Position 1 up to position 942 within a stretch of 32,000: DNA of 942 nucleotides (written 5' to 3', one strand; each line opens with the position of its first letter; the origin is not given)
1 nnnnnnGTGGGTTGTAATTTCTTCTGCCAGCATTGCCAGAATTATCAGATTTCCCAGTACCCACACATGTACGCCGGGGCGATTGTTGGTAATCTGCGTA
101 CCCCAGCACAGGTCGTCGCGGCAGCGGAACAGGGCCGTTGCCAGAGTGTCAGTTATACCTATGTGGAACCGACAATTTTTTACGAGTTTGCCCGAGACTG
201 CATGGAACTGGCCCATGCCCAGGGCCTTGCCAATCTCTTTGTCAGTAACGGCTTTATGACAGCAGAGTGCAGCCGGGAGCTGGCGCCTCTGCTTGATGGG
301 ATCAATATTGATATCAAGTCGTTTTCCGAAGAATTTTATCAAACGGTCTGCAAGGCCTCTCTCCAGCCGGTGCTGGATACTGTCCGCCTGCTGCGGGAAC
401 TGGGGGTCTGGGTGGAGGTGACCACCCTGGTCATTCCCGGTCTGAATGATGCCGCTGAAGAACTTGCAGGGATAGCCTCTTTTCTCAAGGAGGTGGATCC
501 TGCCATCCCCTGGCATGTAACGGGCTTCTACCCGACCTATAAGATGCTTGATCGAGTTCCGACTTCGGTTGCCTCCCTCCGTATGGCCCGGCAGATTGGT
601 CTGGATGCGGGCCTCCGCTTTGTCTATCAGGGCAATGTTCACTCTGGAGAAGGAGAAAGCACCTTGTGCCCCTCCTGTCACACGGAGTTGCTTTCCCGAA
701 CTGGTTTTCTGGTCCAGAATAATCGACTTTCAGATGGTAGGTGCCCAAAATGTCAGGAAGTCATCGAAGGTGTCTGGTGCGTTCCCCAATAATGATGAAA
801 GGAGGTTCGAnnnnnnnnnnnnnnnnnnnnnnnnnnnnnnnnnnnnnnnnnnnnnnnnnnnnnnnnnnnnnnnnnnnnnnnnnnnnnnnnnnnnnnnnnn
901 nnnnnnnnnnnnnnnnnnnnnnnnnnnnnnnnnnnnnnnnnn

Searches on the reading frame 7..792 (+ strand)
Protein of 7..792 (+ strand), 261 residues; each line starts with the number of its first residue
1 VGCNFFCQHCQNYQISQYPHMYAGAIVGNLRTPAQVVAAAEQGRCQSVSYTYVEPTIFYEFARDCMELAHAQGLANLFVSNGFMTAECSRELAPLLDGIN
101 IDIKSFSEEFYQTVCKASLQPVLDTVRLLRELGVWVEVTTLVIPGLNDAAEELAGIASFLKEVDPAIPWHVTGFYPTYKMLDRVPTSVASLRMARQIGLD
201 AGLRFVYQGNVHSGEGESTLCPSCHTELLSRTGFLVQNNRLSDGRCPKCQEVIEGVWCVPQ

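Call 64: search_protein_families(library=pfam, proteins=[window:7-792:+], max_evalue=0.001)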
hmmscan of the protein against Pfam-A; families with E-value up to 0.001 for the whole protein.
window:7-792:+ (261 aa): 1 family
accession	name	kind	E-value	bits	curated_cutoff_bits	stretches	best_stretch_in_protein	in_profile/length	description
PF04055.27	Radical_SAM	-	1.9e-21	77.4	29.5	1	2-153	6-162/166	Radical SAM superfamily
